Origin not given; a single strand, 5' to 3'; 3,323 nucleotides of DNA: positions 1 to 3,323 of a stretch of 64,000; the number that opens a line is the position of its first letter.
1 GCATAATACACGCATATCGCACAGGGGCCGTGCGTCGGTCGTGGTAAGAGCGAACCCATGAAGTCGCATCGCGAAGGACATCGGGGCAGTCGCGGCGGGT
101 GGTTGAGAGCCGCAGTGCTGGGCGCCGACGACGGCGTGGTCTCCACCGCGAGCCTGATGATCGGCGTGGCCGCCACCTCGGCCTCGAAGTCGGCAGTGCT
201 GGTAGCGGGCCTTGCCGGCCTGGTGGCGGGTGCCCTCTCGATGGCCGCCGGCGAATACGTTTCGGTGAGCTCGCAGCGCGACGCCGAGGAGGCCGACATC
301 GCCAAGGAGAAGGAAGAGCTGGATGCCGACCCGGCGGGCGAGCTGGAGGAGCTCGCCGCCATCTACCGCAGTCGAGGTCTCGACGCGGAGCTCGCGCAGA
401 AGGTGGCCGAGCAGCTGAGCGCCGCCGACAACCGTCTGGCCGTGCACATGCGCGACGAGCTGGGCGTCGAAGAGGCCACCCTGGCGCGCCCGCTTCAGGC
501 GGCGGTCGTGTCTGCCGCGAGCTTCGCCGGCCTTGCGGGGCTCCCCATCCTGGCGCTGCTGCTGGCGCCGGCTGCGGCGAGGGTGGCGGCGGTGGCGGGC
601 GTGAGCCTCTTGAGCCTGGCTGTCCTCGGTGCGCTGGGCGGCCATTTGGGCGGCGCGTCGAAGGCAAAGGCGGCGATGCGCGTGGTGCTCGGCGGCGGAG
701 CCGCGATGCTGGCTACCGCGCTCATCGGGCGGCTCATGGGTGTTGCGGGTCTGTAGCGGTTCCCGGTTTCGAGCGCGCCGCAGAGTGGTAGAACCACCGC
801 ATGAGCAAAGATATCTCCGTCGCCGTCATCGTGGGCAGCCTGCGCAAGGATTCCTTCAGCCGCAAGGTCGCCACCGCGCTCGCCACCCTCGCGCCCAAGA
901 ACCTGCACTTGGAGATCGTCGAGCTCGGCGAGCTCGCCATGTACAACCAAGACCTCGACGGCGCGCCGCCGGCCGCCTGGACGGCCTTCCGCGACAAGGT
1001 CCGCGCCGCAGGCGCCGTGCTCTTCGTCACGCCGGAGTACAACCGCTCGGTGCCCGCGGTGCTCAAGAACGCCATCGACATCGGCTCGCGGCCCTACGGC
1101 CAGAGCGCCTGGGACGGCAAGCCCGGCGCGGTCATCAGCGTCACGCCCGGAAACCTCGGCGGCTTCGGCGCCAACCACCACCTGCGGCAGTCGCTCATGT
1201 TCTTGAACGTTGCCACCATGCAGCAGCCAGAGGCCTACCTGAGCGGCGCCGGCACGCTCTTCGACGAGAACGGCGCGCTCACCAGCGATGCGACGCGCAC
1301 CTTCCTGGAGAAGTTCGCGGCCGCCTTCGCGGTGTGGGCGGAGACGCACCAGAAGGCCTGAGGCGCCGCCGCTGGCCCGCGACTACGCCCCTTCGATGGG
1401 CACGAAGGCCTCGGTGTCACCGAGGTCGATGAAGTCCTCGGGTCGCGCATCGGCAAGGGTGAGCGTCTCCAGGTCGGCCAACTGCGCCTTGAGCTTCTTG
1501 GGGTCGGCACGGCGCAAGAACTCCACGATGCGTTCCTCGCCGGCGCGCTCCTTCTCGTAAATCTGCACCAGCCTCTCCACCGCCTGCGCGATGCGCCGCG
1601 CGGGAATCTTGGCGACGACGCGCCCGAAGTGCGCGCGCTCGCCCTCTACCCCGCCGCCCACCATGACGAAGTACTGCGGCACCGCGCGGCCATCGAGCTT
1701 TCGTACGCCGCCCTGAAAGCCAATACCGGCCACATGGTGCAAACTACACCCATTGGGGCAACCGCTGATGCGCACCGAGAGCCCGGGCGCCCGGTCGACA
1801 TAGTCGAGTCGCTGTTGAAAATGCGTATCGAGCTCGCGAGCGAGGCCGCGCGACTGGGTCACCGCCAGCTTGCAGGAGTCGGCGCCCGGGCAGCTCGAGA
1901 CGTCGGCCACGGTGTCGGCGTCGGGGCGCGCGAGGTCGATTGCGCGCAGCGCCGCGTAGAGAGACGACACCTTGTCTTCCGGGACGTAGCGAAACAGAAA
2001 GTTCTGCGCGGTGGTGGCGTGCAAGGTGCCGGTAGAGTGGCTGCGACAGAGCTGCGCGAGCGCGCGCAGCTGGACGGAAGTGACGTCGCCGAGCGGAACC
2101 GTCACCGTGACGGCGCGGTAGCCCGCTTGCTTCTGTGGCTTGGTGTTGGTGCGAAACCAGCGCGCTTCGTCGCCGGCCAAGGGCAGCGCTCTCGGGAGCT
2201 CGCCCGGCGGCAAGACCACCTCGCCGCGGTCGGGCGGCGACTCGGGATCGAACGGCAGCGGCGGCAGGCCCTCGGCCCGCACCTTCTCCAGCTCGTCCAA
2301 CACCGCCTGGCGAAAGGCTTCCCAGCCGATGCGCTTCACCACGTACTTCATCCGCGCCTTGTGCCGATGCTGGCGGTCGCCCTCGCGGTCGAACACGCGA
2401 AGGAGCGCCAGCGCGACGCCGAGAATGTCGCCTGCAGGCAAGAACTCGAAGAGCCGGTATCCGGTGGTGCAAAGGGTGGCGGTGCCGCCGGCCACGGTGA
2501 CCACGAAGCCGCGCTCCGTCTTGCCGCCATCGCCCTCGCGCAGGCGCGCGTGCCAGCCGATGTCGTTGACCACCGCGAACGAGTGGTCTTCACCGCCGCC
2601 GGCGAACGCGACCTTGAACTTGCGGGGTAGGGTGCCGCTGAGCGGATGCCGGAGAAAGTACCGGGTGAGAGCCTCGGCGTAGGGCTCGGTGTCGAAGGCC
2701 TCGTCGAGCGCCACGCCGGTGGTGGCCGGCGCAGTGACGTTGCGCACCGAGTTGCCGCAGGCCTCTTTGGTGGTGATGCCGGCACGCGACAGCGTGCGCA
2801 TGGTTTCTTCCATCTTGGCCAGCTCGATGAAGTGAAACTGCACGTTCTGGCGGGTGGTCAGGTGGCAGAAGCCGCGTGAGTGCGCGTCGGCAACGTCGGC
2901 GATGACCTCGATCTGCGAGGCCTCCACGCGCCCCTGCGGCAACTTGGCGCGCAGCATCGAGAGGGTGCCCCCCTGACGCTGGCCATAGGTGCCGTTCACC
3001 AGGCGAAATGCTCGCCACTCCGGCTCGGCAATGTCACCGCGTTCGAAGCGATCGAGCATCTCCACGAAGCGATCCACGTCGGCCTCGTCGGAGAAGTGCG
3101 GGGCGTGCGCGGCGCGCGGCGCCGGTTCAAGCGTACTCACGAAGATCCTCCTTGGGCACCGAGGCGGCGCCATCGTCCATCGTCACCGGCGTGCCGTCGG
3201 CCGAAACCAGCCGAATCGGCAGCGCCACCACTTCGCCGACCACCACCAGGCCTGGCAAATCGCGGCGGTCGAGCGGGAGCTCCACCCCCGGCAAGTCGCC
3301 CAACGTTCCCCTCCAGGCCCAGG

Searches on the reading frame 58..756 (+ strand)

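Call 5: search_protein_families(library=pfam, proteins=[window:58-756:+], max_evalue=1)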
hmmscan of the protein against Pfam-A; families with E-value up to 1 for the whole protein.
window:58-756:+ (232 aa): 2 families
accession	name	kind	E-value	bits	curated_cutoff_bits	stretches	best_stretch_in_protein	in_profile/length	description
PF01988.24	VIT1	-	1.4e-64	218.3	28.1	1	16-225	1-214/214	VIT family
PF19428.4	Sema4F_C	-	0.034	14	27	1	25-90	62-128/197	Semaphorin 4F C-terminal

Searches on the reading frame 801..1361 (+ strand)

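Call 5: search_protein_families(library=pfam, proteins=[window:801-1361:+], max_evalue=1)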
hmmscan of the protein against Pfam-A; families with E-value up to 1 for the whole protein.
window:801-1361:+ (186 aa): 3 families
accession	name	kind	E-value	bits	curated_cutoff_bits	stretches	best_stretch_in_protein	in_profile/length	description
PF03358.20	FMN_red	-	3.8e-40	137.4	24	1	6-149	2-149/152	NADPH-dependent FMN reductase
PF02525.22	Flavodoxin_2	-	6.8e-09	36.1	27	1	7-94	3-102/198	Flavodoxin-like fold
PF22618.1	RskA_N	-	0.14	12.8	27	1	44-70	17-43/48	Anti-sigma-K factor RskA, N-terminal domain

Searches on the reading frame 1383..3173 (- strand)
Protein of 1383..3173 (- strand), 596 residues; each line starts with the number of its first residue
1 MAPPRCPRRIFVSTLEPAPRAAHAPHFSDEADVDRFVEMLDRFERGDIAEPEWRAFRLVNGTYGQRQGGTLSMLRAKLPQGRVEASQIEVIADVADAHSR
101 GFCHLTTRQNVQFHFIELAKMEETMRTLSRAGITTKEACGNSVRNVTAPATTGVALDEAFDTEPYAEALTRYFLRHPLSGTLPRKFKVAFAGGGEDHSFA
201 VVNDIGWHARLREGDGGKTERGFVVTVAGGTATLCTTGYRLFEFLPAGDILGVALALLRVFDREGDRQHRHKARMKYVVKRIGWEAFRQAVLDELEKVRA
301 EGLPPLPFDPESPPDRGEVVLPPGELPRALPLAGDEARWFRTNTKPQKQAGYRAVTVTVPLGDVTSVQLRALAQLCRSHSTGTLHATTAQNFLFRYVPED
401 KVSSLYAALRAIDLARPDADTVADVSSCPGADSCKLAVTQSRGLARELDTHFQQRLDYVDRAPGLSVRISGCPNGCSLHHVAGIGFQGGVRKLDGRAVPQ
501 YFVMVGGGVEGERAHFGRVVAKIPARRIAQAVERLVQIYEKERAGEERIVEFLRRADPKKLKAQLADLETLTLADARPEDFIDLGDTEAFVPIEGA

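Call 5: search_protein_families(library=pfam, proteins=[window:1383-3173:-], max_evalue=1)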
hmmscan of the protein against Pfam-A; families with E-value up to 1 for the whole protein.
window:1383-3173:- (596 aa): 2 families
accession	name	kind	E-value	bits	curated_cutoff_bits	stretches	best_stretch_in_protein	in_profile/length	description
PF01077.27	NIR_SIR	-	3e-47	160.5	27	2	139-297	1-156/158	Nitrite and sulphite reductase 4Fe-4S domain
PF03460.22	NIR_SIR_ferr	-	8.3e-40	134.8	24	2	63-128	1-66/69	Nitrite/Sulfite reductase ferredoxin-like half domain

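Call 6: search_protein_families(library=ncbifam, proteins=[window:1383-3173:-], max_evalue=1)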
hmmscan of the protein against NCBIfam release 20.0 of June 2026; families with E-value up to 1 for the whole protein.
window:1383-3173:- (596 aa): 11 families
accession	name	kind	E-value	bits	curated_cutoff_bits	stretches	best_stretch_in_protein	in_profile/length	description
NF007126.0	PRK09567.1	equivalog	9.1e-85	285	523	2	73-297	118-342/595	NirA family protein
NF007125.0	PRK09566.1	equivalog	5.9e-60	203.1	594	2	72-297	66-292/513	ferredoxin--nitrite reductase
TIGR02435.1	CobG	equivalog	1.9e-53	181.8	234.8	1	68-485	14-380/388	precorrin-3B synthase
NF010029.0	PRK13504.1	equivalog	2.8e-47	161.3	457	3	358-558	365-563/575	NADPH-dependent assimilatory sulfite reductase hemoprotein subunit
TIGR02041.1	CysI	equivalog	3.3e-33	115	756.55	3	371-556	360-538/541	assimilatory sulfite reductase (NADPH) hemoprotein subunit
TIGR02042.1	sir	equivalog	1.6e-29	102.5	731.5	3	72-153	70-151/581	sulfite reductase, ferredoxin dependent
TIGR02066.1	dsrB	equivalog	2.8e-17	62.8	341.5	2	68-192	27-150/341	dissimilatory-type sulfite reductase subunit beta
TIGR02912.1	sulfite_red_C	equivalog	2.2e-15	56.5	324.1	2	347-488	15-160/314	sulfite reductase subunit C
TIGR02374.1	nitri_red_nirB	equivalog_domain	2.7e-11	42.6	578.35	2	347-567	555-763/794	nitrite reductase large subunit NirB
TIGR02064.1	dsrA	equivalog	4.2e-07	29.2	392.85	1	350-501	79-237/402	dissimilatory-type sulfite reductase subunit alpha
NF038381.1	phage_DpoZ_2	exception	0.17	10.1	350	1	75-137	248-310/754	aminoadenine-incorporating DNA polymerase DpoZ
